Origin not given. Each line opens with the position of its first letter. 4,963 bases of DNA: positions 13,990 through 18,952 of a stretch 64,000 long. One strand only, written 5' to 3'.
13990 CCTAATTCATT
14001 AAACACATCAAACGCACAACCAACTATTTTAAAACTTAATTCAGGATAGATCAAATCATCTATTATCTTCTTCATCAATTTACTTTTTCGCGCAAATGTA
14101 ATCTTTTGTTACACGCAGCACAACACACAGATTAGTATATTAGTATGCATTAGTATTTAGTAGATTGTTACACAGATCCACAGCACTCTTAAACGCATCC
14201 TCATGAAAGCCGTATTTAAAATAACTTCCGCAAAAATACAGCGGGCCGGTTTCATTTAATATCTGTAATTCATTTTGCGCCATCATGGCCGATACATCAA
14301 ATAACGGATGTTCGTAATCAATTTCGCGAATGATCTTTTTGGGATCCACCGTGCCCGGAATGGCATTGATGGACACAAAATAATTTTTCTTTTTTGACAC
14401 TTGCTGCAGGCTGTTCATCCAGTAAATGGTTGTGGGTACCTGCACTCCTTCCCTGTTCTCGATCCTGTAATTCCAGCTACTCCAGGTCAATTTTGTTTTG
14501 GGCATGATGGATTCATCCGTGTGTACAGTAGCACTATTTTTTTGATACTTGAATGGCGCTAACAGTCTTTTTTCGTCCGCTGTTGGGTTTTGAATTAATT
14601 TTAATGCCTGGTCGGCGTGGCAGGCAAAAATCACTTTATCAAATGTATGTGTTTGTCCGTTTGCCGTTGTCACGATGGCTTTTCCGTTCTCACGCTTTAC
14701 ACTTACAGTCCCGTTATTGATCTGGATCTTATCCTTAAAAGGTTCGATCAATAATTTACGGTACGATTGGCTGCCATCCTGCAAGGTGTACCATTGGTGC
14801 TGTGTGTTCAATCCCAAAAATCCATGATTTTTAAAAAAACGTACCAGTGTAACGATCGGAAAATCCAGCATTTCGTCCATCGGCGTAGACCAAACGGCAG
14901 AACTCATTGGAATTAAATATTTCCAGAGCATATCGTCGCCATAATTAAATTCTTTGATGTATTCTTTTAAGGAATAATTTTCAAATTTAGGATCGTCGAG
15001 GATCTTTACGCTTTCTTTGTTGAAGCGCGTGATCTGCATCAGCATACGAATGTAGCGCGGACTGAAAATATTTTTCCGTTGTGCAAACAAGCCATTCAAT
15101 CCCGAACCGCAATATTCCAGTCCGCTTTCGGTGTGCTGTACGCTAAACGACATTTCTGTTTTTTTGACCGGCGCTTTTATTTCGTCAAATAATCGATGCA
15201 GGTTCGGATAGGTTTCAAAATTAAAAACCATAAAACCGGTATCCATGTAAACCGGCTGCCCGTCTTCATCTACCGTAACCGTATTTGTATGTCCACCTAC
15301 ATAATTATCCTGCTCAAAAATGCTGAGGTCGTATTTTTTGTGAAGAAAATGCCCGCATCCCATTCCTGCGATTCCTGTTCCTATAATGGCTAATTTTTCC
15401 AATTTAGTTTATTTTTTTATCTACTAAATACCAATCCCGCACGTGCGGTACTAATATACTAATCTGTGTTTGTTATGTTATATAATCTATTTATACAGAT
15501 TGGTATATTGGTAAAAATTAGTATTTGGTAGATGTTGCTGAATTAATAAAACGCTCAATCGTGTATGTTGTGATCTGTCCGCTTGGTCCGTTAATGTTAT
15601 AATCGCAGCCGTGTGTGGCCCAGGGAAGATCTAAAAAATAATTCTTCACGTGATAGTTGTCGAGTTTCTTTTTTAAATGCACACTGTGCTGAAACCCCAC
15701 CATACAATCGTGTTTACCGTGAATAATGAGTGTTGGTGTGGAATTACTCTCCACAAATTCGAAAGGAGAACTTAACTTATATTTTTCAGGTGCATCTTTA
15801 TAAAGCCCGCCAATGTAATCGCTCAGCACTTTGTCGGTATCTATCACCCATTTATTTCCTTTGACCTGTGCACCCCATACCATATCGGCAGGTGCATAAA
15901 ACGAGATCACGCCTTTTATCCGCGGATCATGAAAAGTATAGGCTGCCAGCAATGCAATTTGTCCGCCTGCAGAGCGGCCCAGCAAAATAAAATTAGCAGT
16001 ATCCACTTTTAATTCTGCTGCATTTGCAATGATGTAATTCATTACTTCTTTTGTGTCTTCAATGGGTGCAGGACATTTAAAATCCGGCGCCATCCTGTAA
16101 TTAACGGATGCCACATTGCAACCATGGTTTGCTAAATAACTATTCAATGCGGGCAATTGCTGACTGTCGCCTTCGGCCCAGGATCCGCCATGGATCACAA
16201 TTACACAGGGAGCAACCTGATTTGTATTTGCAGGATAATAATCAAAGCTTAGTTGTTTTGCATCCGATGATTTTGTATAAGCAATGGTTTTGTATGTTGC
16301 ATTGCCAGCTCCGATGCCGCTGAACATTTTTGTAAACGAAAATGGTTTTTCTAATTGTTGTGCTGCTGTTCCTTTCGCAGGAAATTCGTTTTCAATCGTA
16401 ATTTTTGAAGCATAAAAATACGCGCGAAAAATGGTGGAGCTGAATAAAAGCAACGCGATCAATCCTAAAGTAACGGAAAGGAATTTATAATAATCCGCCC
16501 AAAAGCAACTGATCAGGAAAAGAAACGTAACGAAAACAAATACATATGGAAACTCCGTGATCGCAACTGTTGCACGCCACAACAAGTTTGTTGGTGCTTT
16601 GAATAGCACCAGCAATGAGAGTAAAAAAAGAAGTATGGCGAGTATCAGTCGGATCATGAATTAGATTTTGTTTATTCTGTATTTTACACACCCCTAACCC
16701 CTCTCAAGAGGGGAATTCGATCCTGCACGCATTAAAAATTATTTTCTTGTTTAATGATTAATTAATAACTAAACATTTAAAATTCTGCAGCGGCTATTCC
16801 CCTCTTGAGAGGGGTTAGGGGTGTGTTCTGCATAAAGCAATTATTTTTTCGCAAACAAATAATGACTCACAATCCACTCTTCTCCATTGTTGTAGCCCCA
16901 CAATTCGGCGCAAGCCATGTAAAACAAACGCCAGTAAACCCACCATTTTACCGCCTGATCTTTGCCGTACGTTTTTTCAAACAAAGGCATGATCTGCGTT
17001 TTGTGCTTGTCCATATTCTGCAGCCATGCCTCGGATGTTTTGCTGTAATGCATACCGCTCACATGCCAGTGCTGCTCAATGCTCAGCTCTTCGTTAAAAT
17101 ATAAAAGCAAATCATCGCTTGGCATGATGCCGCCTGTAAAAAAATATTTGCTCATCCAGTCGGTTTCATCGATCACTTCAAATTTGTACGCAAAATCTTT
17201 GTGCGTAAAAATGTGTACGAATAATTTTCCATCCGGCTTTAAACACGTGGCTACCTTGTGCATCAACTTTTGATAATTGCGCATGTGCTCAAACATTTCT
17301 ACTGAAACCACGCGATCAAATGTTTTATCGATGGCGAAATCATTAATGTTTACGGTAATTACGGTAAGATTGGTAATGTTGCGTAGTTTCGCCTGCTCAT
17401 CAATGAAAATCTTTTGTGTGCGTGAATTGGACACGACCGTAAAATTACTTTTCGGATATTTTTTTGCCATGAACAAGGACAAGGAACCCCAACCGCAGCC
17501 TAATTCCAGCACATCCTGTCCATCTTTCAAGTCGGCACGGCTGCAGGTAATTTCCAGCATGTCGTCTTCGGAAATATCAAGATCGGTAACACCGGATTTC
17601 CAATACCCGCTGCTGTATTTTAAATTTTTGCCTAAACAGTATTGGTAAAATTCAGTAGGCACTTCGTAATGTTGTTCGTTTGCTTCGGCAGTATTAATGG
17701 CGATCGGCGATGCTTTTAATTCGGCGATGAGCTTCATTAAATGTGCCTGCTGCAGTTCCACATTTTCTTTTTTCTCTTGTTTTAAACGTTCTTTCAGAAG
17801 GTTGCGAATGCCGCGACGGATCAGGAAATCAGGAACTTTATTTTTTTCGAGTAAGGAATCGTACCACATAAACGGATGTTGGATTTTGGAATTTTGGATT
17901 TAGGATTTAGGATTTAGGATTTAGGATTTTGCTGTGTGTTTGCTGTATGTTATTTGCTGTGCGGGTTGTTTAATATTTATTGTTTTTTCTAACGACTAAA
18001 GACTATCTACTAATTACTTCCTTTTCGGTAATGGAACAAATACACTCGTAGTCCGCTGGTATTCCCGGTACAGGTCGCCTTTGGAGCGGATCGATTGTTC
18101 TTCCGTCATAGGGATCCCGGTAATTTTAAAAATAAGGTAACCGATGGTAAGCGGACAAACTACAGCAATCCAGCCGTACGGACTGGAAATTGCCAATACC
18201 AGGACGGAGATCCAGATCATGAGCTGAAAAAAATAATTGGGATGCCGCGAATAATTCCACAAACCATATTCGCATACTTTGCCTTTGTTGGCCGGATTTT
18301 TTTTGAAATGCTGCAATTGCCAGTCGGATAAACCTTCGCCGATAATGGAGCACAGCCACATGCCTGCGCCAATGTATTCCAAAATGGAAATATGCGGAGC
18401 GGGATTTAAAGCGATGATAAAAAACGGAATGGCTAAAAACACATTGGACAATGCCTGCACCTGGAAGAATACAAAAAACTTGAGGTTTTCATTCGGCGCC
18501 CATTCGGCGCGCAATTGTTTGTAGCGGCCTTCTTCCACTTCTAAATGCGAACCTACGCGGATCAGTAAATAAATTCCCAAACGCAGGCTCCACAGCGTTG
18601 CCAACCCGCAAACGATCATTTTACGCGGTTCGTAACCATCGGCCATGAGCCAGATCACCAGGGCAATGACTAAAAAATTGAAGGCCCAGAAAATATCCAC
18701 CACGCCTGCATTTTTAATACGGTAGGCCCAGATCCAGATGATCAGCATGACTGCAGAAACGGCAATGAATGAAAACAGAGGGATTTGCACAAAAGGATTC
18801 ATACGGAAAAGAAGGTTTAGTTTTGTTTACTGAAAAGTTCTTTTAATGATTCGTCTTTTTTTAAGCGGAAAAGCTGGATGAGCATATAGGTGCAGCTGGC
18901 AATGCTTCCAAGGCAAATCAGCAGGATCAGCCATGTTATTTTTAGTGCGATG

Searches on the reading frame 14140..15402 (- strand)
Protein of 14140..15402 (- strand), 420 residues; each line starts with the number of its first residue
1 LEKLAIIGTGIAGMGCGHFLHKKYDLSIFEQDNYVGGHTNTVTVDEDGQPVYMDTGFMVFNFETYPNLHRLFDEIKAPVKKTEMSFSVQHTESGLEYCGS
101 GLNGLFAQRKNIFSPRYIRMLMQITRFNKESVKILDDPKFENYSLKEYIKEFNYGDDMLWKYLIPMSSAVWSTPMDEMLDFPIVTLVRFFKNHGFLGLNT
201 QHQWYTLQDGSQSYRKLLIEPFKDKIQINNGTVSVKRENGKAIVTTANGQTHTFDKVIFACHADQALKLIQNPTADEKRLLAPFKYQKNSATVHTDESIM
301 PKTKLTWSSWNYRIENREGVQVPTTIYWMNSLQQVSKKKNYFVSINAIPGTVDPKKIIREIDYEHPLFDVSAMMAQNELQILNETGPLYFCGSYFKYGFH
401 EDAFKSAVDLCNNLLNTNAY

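Call 15: search_protein_families(library=pfam, proteins=[window:14140-15402:-])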
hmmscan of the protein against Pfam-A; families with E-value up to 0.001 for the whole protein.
window:14140-15402:- (420 aa): 2 families
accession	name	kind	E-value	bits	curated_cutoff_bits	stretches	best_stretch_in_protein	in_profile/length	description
PF01593.30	Amino_oxidase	-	8.4e-18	65.3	19.8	1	20-274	11-268/443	Flavin containing amine oxidoreductase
PF13450.12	NAD_binding_8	-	1.9e-11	44.5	21.9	1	6-74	1-67/68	NAD(P)-binding Rossmann-like domain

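Call 18: find_related_loci(query=window:14140-15402:-, collection=genome_contigs, flank=10000)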
Query window:14140-15402:- (420 aa) in genome_contigs; peptide patterns used: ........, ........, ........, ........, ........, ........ (x = any residue, [..] = any of these).
144 stretches matched a pattern; 108 encode a relative of the query (tblastn E <= 1e-3); the best 80 are kept; 80 distinct loci.
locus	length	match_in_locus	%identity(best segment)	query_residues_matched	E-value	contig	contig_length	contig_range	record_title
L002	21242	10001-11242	84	1-414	0e+0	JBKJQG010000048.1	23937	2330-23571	MAG: Bacteroidia bacterium isolate ant_bin.490 k117_1961330, whole genome shotgun sequence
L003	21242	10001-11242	83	1-414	0e+0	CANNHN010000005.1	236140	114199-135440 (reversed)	MAG: Bacteroidetes bacterium isolate ZH-Jul18-109 genome assembly, contig: ZH-Jul18-C9-p2, whole genome shotgun sequence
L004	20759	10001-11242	82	1-414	0e+0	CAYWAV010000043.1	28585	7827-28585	MAG TPA_asm: uncultured Chitinophaga sp. isolate SRP128246_co1_111 genome assembly, contig: NODE_2822_length_28585_cov_1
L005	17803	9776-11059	82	1-414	0e+0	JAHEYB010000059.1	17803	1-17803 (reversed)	MAG: Bacteroidetes bacterium isolate nzgw118 NODE_3707_length_17804_cov_5.342702, whole genome shotgun sequence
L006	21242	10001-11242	80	1-414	0e+0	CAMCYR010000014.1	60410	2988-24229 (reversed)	MAG: Chitinophaga pinensis isolate MsH-01oct19-148 genome assembly, contig: MsH-01oct19-C691, whole genome shotgun seque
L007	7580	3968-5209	79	1-414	0e+0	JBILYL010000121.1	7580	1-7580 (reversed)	MAG: Bacteroidia bacterium isolate ME2019-02-15D0_3300044639_group8_bin100 Rohwer_bin406_scaffold_6170_c1, whole genome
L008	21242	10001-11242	78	1-414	0e+0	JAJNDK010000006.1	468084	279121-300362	MAG: Bacteroidetes bacterium isolate C_No_T20_B_bin.3 scaffold_20, whole genome shotgun sequence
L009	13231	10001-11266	78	1-414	0e+0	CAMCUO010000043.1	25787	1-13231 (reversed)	MAG: Chitinophaga pinensis isolate TrH-25oct19-117 genome assembly, contig: TrH-25oct19-C3463, whole genome shotgun sequ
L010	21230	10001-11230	79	1-410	0e+0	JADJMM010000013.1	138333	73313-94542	MAG: Sphingobacteriaceae bacterium isolate EsbW_18-Q3-R4-48_BATAC.389 tig00011870-10-1372400, whole genome shotgun seque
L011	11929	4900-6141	77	1-414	0e+0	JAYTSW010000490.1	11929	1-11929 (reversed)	MAG: Sphingobacteriaceae bacterium isolate GFS_5278 GFS_5278_489, whole genome shotgun sequence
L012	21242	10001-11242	77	1-414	0e+0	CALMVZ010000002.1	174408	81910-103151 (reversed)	MAG TPA_asm: uncultured Bacteroidetes bacterium isolate SRR6670123_bin.16_CONCOCT_v1.1_MAG genome assembly, contig: ERZ5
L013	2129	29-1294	75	1-420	0e+0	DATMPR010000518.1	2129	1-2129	MAG TPA_asm: Bacteroidia bacterium isolate SMAG_U12907 k141_1845487, whole genome shotgun sequence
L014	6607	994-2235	75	1-414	0e+0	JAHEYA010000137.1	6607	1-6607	MAG: Bacteroidetes bacterium isolate nzgw117 NODE_37079_length_6608_cov_2.434407, whole genome shotgun sequence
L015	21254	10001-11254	75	1-417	0e+0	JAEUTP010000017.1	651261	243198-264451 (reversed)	MAG: Bacteroidia bacterium isolate new MAG-332 k141_1461867, whole genome shotgun sequence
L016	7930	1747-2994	75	1-416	0e+0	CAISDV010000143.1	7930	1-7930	MAG: uncultured Chitinophagaceae bacterium isolate KR_bin-2786 genome assembly, contig: bin-2786:143/188, whole genome s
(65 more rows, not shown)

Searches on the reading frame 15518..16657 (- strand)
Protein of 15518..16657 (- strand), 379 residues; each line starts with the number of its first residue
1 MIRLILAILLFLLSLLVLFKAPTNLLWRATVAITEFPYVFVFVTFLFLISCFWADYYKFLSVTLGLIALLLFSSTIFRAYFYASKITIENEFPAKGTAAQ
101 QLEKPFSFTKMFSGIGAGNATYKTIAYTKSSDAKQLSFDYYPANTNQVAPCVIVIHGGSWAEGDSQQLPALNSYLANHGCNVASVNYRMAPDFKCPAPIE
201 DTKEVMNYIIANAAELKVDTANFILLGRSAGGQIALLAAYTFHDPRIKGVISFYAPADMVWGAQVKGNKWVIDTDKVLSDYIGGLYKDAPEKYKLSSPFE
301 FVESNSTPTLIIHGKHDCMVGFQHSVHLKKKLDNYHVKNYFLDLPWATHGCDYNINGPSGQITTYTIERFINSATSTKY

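Call 15: search_protein_families(library=pfam, proteins=[window:15518-16657:-])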
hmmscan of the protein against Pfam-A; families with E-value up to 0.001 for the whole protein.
window:15518-16657:- (379 aa): 8 families
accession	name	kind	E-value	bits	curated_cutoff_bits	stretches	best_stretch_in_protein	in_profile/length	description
PF20434.5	BD-FAE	-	1.9e-43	148.9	26.8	1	140-332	4-215/215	BD-FAE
PF07859.19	Abhydrolase_3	-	3.4e-23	83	25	1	152-349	1-206/210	alpha/beta hydrolase fold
PF00326.27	Peptidase_S9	-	1.9e-11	44.3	22.6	1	199-352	45-190/213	Prolyl oligopeptidase family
PF00561.26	Abhydrolase_1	-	8.7e-06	26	25.8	0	153-255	4-102/245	alpha/beta hydrolase fold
PF12146.15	Hydrolase_4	-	1.3e-05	25.1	27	0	200-278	60-130/239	Serine aminopeptidase, S33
PF01738.24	DLH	-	0.00028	21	21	0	210-350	85-187/217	Dienelactone hydrolase family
PF02230.22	Abhydrolase_2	-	0.00039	20.8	23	0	198-253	82-136/217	Phospholipase/Carboxylesterase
PF00135.34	COesterase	-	0.00052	19.5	27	0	141-233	92-195/515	Carboxylesterase family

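Call 49: find_homologous_proteins(query=window:15518-16657:-, max_evalue=1e-60)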
Query window:15518-16657:- (379 aa): 2711 proteins with E <= 1e-60 among 8000 candidates; the best 120 are listed.
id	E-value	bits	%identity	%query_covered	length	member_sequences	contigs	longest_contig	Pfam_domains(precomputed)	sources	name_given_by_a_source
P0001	7.9e-257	869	100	100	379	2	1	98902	PF00326.28,PF07859.20,PF00561.27,PF12146.16,PF20434.6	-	-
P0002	6.3e-184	629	73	98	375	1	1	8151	PF00326.28,PF07859.20,PF12740.15,PF12697.14,PF01738.25,PF00561.27,PF12146.16,PF20434.6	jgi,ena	-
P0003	1.8e-182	625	71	99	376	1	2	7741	PF00135.35,PF00326.28,PF07859.20,PF12697.14,PF12146.16,PF20434.6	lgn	-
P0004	9.2e-167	573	66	99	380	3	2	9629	PF00326.28,PF07859.20,PF00561.27,PF12146.16,PF20434.6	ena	-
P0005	1.1e-165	569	67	99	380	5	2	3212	PF00135.35,PF00326.28,PF07859.20,PF12740.15,PF00561.27,PF12146.16,PF20434.6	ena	-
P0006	2.4e-160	552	64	99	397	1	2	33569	PF00326.28,PF07859.20,PF01738.25,PF00561.27,PF12146.16,PF20434.6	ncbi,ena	-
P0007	2.6e-160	552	63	94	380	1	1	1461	PF00135.35,PF00326.28,PF07859.20,PF01738.25,PF00561.27,PF12146.16,PF20434.6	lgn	-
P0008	3.1e-160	551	63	99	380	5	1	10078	PF00326.28,PF07859.20,PF00561.27,PF12146.16,PF20434.6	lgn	-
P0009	5.3e-158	544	63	99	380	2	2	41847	PF00135.35,PF00326.28,PF07859.20,PF01738.25,PF00561.27,PF12146.16,PF02230.23,PF20434.6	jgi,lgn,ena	-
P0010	3.4e-157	541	63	99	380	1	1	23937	PF00135.35,PF00326.28,PF07859.20,PF01738.25,PF00561.27,PF12146.16,PF20434.6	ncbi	-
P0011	4.9e-157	541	64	94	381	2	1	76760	PF00135.35,PF00326.28,PF07859.20,PF01738.25,PF00561.27,PF12146.16,PF20434.6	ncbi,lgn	ncbi:MAG: alpha/beta hydrolase [Bacteroidota bacterium]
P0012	2.4e-156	539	63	99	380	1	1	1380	PF00326.28,PF07859.20,PF00561.27,PF12146.16,PF20434.6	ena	-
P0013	2.8e-156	538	62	98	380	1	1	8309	PF00135.35,PF00326.28,PF07859.20,PF01738.25,PF00561.27,PF12146.16,PF20434.6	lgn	-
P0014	4.7e-156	538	61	99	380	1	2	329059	PF00326.28,PF07859.20,PF00561.27,PF12146.16,PF20434.6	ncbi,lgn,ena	-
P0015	2.8e-155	535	62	99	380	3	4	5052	PF00326.28,PF07859.20,PF00561.27,PF12146.16,PF20434.6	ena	-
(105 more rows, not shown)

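Call 50: find_encoding_contigs(protein=P0002, flank=10000, max_places=4)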
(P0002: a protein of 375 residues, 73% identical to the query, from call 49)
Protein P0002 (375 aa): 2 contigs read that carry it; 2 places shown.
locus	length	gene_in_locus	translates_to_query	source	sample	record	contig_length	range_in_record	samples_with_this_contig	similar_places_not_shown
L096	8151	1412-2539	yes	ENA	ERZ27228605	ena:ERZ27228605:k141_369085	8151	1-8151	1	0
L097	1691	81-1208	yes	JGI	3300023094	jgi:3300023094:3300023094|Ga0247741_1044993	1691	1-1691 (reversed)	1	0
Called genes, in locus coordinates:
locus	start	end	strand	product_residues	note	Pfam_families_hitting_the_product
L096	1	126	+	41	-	?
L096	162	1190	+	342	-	PF02353:CMAS, PF05175:MTS, PF03848:TehB (weak), PF13489:Methyltransf_23, PF13847:Methyltransf_31, PF08241:Methyltransf_11, PF08242:Methyltransf_12, PF13649:Methyltransf_25, +1 more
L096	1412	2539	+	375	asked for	PF12740:PETase (faint), PF01738:DLH (weak), PF20434:BD-FAE, PF00561:Abhydrolase_1 (faint), PF07859:Abhydrolase_3, PF12146:Hydrolase_4 (faint), PF12697:Abhydrolase_6 (faint), PF00326:Peptidase_S9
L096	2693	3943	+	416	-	PF01593:Amino_oxidase, PF13450:NAD_binding_8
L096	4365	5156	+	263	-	PF07103:DUF1365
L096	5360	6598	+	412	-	PF02353:CMAS, PF13489:Methyltransf_23, PF13649:Methyltransf_25, PF13847:Methyltransf_31 (weak), PF08241:Methyltransf_11, PF08242:Methyltransf_12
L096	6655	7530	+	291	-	PF03976:PPK2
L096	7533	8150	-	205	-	?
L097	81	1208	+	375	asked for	PF12740:PETase (faint), PF01738:DLH (weak), PF20434:BD-FAE, PF00561:Abhydrolase_1 (faint), PF07859:Abhydrolase_3, PF12146:Hydrolase_4 (faint), PF12697:Abhydrolase_6 (faint), PF00326:Peptidase_S9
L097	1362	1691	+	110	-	?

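Call 51: find_encoding_contigs(protein=P0003, flank=10000, max_places=4)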
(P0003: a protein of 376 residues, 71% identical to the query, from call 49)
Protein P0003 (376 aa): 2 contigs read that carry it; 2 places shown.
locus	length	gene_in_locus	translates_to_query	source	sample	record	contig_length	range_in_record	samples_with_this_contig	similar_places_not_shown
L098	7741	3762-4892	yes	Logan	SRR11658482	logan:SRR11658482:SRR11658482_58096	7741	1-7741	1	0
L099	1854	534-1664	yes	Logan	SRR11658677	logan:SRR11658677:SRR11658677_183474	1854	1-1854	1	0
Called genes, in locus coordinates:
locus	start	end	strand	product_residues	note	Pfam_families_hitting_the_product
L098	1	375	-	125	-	?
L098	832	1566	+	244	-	PF00487:FA_desaturase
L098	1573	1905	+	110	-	PF07343:DUF1475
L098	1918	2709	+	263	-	PF06966:DUF1295, PF02544:Steroid_dh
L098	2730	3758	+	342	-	PF02353:CMAS, PF05175:MTS, PF03848:TehB, PF13489:Methyltransf_23, PF13847:Methyltransf_31, PF08241:Methyltransf_11, PF08242:Methyltransf_12, PF13649:Methyltransf_25, +1 more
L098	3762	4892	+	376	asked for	PF00135:COesterase (faint), PF20434:BD-FAE, PF07859:Abhydrolase_3, PF12146:Hydrolase_4 (faint), PF12697:Abhydrolase_6 (weak), PF00326:Peptidase_S9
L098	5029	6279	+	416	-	PF01266:DAO (faint), PF01593:Amino_oxidase, PF13450:NAD_binding_8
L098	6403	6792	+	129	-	PF13366:PDDEXK_3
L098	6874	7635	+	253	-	PF07103:DUF1365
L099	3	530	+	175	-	?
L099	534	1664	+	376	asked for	PF00135:COesterase (faint), PF20434:BD-FAE, PF07859:Abhydrolase_3, PF12146:Hydrolase_4 (faint), PF12697:Abhydrolase_6 (weak), PF00326:Peptidase_S9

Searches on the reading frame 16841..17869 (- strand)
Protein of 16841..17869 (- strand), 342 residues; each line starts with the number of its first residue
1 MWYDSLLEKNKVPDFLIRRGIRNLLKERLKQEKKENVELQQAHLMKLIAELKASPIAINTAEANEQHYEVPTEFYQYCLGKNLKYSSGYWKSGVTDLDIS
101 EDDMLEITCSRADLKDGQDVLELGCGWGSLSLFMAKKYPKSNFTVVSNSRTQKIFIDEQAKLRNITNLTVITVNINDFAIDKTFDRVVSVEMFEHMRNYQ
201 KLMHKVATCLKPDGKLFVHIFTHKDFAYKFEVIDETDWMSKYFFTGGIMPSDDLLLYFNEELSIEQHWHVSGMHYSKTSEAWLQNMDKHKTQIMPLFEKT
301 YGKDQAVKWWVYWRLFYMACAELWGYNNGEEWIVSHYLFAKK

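Call 15: search_protein_families(library=pfam, proteins=[window:16841-17869:-])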
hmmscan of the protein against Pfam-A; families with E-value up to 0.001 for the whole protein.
window:16841-17869:- (342 aa): 12 families
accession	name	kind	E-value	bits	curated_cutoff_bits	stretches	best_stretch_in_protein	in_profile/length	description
PF02353.26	CMAS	-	5.3e-38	131.3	27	1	60-300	6-247/273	Mycolic acid cyclopropane synthetase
PF13649.12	Methyltransf_25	-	9.8e-14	52.3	27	1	120-214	1-97/97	Methyltransferase domain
PF13489.12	Methyltransf_23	-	8e-13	48.9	27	1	114-225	20-123/164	Methyltransferase domain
PF08241.18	Methyltransf_11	-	9.5e-12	45.8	21.2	1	121-218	1-95/95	Methyltransferase domain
PF13847.12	Methyltransf_31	-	5.6e-11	42.8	27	1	115-225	2-117/145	Methyltransferase domain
PF08242.18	Methyltransf_12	-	1.2e-10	42.4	30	1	121-216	1-98/98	Methyltransferase domain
PF05175.20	MTS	-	8.1e-10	39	23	1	116-223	31-143/170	Methyltransferase small domain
PF03848.20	TehB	-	8.4e-08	32.3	20.4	1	119-218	33-133/193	Tellurite resistance protein TehB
PF02390.23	Methyltransf_4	-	3.3e-05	23.9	24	1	119-178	4-63/173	Putative methyltransferase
PF05401.17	NodS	-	7e-05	23.2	24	1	111-216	39-142/201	Nodulation protein S (NodS)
PF05958.17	tRNA_U5-meth_tr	-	0.00011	21.8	23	0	103-179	189-262/357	tRNA (Uracil-5-)-methyltransferase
PF01135.25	PCMT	-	0.00012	22.3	20.3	1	60-172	18-128/210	Protein-L-isoaspartate(D-aspartate) O-methyltransferase (PCMT)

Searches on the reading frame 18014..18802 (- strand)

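Call 16: search_protein_families(library=pfam, proteins=[window:18014-18802:-])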
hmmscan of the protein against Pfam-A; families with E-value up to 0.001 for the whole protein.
window:18014-18802:- (262 aa): 3 families
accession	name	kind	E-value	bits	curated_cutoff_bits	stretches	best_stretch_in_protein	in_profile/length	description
PF06966.17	DUF1295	-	1.4e-67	228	20.4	1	22-252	1-235/235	Protein of unknown function (DUF1295)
PF02544.21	Steroid_dh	-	2.7e-08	34.4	22.6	1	141-207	41-107/150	3-oxo-5-alpha-steroid 4-dehydrogenase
PF04140.19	ICMT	-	1e-05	26.3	24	1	173-216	32-73/95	Isoprenylcysteine carboxyl methyltransferase (ICMT) family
